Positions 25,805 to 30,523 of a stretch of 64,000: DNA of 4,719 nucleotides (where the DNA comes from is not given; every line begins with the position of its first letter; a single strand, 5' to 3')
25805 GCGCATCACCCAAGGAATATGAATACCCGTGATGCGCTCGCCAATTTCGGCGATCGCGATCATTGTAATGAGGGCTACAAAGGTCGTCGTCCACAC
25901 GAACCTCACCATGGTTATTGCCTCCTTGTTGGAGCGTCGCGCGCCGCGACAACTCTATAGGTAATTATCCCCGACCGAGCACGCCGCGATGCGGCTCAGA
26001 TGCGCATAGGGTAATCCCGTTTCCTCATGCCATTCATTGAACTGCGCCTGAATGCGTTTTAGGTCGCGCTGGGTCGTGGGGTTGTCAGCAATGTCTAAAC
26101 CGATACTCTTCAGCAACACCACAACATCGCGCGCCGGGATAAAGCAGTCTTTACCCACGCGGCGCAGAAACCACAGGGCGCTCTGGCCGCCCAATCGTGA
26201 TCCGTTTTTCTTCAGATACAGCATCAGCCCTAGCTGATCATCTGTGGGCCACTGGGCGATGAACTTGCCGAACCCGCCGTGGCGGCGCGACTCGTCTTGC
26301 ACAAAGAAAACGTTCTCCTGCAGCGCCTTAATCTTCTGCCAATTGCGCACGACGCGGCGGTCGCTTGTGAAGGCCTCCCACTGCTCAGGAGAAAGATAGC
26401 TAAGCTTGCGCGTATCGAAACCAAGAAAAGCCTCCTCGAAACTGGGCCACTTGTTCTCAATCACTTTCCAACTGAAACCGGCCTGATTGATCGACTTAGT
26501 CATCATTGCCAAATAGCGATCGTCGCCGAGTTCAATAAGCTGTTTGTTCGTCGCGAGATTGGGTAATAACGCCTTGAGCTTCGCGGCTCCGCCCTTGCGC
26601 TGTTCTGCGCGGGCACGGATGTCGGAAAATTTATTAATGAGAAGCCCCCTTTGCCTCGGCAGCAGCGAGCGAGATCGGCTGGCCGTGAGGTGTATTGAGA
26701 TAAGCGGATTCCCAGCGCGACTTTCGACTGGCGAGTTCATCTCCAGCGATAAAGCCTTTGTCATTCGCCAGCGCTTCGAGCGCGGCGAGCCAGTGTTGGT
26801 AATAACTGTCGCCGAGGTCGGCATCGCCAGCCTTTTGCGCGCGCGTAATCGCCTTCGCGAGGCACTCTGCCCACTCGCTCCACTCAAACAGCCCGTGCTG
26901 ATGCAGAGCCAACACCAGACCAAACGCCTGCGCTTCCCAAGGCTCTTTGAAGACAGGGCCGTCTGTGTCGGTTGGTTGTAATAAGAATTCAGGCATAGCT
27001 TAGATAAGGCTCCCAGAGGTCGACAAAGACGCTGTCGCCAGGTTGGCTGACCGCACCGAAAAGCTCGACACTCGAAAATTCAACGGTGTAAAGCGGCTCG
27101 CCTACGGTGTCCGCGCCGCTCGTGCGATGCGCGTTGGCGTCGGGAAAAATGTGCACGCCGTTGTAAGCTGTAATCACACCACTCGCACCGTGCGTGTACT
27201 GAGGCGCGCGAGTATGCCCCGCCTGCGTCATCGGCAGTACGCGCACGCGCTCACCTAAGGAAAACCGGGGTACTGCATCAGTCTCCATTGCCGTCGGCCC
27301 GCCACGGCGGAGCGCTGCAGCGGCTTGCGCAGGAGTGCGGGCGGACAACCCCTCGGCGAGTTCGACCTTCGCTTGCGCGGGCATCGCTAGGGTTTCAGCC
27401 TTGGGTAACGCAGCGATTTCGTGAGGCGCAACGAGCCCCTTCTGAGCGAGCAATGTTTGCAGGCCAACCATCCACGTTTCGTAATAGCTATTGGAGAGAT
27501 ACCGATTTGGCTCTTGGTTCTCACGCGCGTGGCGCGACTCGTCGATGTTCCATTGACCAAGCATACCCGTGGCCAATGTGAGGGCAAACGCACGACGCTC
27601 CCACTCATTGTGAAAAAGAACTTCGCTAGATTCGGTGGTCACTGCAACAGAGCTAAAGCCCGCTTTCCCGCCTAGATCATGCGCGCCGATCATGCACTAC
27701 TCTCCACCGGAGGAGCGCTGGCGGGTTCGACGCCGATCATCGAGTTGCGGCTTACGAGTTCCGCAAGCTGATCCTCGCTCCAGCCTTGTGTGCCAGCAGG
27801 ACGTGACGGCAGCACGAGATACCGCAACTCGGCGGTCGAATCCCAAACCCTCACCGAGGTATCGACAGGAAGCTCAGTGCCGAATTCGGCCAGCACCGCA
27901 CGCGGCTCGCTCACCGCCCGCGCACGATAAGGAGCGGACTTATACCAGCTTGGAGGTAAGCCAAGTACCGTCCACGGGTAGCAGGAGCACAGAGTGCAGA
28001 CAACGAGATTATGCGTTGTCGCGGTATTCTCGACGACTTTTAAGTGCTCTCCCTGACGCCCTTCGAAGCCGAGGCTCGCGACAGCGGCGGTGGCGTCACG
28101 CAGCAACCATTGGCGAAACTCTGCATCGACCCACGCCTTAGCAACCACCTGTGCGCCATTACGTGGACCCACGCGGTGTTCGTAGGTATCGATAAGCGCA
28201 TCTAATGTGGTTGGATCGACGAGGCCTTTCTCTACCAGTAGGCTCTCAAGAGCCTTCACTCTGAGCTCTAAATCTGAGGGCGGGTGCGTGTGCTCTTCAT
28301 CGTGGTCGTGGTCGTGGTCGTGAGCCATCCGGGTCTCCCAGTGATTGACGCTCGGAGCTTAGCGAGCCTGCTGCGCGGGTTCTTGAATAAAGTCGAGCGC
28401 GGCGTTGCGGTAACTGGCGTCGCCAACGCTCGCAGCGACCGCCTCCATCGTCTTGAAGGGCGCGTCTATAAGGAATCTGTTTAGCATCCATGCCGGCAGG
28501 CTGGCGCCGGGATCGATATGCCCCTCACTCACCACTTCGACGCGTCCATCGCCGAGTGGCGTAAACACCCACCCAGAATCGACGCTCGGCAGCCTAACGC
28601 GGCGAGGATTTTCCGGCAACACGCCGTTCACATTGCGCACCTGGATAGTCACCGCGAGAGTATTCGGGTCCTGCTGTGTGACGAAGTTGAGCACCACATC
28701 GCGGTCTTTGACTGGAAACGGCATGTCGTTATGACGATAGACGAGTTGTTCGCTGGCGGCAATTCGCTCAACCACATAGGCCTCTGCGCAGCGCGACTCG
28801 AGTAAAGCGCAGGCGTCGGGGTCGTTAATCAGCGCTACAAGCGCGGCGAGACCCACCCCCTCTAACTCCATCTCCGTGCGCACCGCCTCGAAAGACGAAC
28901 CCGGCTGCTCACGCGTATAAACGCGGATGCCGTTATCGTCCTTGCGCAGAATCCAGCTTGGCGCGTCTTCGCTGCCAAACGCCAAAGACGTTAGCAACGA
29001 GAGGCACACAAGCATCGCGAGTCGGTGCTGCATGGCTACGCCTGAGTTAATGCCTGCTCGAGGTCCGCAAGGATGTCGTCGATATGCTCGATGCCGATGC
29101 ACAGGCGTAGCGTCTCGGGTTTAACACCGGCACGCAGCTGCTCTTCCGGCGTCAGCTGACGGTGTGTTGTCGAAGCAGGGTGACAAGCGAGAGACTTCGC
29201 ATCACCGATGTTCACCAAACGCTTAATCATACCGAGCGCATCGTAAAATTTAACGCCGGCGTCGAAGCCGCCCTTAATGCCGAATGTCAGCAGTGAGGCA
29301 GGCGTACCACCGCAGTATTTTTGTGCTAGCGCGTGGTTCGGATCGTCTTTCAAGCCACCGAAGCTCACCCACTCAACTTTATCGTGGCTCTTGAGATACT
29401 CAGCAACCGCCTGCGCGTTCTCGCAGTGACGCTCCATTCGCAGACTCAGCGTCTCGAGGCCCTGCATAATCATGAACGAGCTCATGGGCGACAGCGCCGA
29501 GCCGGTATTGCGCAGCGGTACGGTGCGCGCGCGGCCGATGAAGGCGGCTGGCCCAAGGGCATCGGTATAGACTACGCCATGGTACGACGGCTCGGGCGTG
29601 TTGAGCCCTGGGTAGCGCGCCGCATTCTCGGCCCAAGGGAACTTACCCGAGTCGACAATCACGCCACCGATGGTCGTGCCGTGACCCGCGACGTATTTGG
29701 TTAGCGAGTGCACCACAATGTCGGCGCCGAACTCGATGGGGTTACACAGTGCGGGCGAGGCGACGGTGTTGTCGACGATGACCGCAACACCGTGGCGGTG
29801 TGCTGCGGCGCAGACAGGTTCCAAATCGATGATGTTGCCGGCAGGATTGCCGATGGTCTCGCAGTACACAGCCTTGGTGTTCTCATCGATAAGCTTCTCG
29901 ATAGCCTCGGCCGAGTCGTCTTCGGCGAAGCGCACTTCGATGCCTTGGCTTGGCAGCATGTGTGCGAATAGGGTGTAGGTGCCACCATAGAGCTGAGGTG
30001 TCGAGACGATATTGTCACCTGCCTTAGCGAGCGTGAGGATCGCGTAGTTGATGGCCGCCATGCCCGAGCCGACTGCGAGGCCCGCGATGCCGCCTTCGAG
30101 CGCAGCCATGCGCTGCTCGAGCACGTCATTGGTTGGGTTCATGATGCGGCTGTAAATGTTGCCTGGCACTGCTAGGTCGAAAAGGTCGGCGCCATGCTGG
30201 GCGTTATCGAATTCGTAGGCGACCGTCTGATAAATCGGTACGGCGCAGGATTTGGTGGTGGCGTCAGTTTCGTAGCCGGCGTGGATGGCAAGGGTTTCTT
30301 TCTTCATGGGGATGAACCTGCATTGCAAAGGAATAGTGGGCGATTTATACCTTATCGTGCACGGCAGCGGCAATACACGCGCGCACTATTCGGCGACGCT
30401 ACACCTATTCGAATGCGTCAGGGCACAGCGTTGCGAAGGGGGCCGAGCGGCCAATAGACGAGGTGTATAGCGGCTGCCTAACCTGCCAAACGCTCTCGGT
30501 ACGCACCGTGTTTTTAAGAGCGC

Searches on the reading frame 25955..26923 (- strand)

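Call 7: search_protein_families(library=pfam, proteins=[window:25955-26923:-], max_evalue=0.00001)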
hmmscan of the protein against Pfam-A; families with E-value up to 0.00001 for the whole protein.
window:25955-26923:- (322 aa): 1 family
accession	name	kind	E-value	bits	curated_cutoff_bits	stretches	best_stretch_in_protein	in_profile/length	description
PF03352.18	Adenine_glyco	-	1.8e-12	47.9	25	1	134-225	23-114/177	Methyladenine glycosylase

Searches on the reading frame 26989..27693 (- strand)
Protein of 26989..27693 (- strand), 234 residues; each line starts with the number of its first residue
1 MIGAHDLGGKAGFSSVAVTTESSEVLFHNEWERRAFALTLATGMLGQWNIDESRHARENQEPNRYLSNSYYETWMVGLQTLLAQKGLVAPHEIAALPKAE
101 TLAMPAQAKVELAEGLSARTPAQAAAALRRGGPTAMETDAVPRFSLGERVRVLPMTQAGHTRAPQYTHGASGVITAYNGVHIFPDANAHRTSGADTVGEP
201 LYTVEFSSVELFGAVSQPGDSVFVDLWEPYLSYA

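Call 7: search_protein_families(library=pfam, proteins=[window:26989-27693:-], max_evalue=0.00001)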
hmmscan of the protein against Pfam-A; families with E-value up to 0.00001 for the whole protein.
window:26989-27693:- (234 aa): 2 families
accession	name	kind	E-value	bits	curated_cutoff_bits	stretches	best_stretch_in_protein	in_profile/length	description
PF21006.2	NHase_beta_N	-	1.6e-32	112.4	21.5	1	1-100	1-98/115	Nitrile hydratase beta subunit, N-terminal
PF02211.21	NHase_beta_C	-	8.1e-25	87.6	27.7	1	134-232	2-97/98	Nitrile hydratase beta subunit, C-terminal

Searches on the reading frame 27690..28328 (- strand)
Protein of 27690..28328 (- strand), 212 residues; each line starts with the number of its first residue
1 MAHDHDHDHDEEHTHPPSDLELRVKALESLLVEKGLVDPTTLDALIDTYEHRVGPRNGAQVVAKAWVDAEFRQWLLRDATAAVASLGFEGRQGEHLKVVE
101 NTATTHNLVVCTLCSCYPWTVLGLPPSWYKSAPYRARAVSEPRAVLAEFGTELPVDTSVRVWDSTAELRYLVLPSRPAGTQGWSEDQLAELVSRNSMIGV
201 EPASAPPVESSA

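Call 7: search_protein_families(library=pfam, proteins=[window:27690-28328:-], max_evalue=0.00001)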
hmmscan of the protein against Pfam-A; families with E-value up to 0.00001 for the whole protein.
window:27690-28328:- (212 aa): 1 family
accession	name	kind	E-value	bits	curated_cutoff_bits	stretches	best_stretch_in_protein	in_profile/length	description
PF02979.21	NHase_alpha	-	6.8e-90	299.8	27.2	1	19-200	2-183/184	Nitrile hydratase, alpha chain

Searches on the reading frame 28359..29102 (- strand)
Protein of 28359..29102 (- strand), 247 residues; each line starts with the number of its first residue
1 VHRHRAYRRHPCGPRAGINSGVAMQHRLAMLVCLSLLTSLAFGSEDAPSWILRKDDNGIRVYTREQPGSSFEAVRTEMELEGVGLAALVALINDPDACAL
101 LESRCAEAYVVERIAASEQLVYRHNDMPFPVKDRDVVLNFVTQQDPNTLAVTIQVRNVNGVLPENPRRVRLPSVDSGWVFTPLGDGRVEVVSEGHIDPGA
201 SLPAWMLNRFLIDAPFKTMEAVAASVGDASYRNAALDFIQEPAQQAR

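Call 7: search_protein_families(library=pfam, proteins=[window:28359-29102:-], max_evalue=0.00001)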
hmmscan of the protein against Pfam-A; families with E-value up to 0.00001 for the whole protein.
window:28359-29102:- (247 aa): 1 family
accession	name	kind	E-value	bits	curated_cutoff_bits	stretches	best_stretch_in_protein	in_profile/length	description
PF01852.25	START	-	8.7e-08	32.2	22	1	45-211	16-186/207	START domain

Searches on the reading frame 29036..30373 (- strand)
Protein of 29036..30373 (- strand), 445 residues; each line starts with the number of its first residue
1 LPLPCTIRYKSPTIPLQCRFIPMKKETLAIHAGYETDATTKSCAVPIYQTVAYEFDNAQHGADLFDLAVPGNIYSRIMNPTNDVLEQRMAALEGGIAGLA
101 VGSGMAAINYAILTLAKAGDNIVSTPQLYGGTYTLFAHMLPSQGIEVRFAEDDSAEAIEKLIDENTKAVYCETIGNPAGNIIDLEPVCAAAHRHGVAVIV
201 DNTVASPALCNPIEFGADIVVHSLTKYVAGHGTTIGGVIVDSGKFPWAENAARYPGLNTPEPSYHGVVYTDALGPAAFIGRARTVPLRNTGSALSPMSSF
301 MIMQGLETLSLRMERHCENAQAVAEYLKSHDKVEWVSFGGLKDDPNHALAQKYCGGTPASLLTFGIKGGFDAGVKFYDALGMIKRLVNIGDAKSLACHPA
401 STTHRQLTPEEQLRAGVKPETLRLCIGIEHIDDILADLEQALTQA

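Call 3: search_protein_families(library=pfam, proteins=[window:29036-30373:-], max_evalue=0.01)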
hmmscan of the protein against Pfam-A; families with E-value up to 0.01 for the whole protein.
window:29036-30373:- (445 aa): 6 families
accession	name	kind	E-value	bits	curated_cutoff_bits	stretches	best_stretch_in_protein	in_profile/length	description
PF01053.26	Cys_Met_Meta_PP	-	1.2e-133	445.9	27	1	26-442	1-380/381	Cys/Met metabolism PLP-dependent enzyme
PF00266.25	Aminotran_5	-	7.3e-09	35.5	21.5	1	104-235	71-210/371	Aminotransferase class-V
PF00155.27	Aminotran_1_2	-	1.2e-08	35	19.7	1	84-240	46-233/361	Aminotransferase class I and II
PF01041.23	DegT_DnrJ_EryC1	-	1.5e-07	31.5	19.8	1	79-206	23-150/360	DegT/DnrJ/EryC1/StrS aminotransferase family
PF01212.27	Beta_elim_lyase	-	3.7e-06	26.9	27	1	80-331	32-269/288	Beta-eliminating lyase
PF02347.22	GDC-P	-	0.0035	16.7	26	1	121-223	156-255/429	Glycine cleavage system P-protein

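Call 5: search_protein_families(library=ncbifam, proteins=[window:29036-30373:-], max_evalue=0.001)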
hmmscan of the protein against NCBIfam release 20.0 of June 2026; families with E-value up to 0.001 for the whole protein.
window:29036-30373:- (445 aa): 58 families (the best 25 are shown)
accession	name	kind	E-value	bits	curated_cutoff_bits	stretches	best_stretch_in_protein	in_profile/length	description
NF004757.0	PRK06084.1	equivalog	7.8e-218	723.4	790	1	23-443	1-421/425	bifunctional O-acetylhomoserine aminocarboxypropyltransferase/cysteine synthase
TIGR01326.1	OAH_OAS_sulfhy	subfamily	7.8e-194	644.2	495.1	1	25-442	2-417/418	O-acetylhomoserine aminocarboxypropyltransferase/cysteine synthase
NF006096.0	PRK08248.1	equivalog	2.8e-182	606.2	726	1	23-444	7-427/431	homocysteine synthase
NF005872.0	PRK07812.1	equivalog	5.2e-173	575.5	703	1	25-444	17-434/439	bifunctional o-acetylhomoserine/o-acetylserine sulfhydrylase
NF004650.0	PRK05994.1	equivalog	5.6e-164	546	667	1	26-444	9-426/427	O-acetylhomoserine aminocarboxypropyltransferase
NF006004.0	PRK08134.1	equivalog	1.3e-140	469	636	1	23-444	7-427/433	O-acetylhomoserine aminocarboxypropyltransferase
NF004125.0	PRK05613.1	equivalog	5.3e-135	450.3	765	1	26-443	15-435/437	O-acetylhomoserine/O-acetylserine sulfhydrylase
NF005215.0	PRK06702.1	equivalog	1.3e-119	400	709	1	25-443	7-423/432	bifunctional O-acetylhomoserine aminocarboxypropyltransferase/cysteine synthase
TIGR01328.1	met_gam_lyase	equivalog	3.4e-117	391.6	549.7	2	24-241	3-220/391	methionine gamma-lyase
NF005695.0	PRK07503.1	equivalog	6.7e-114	380.7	666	2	27-242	12-227/403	methionine gamma-lyase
NF004876.0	PRK06234.1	subfamily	2.1e-105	353.1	666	2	26-245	10-231/400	methionine gamma-lyase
NF006003.0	PRK08133.1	equivalog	8.8e-102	340.7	522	2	23-244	10-230/396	O-succinylhomoserine sulfhydrylase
TIGR01325.1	O_suc_HS_sulf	equivalog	6e-101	337.8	510.05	2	26-243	1-217/380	O-succinylhomoserine sulfhydrylase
NF005263.0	PRK06767.1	equivalog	7e-98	328.2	617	2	25-241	6-222/392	methionine gamma-lyase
NF006097.0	PRK08249.1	equivalog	5.1e-89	298.4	600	2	24-242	10-228/402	cystathionine gamma-synthase family protein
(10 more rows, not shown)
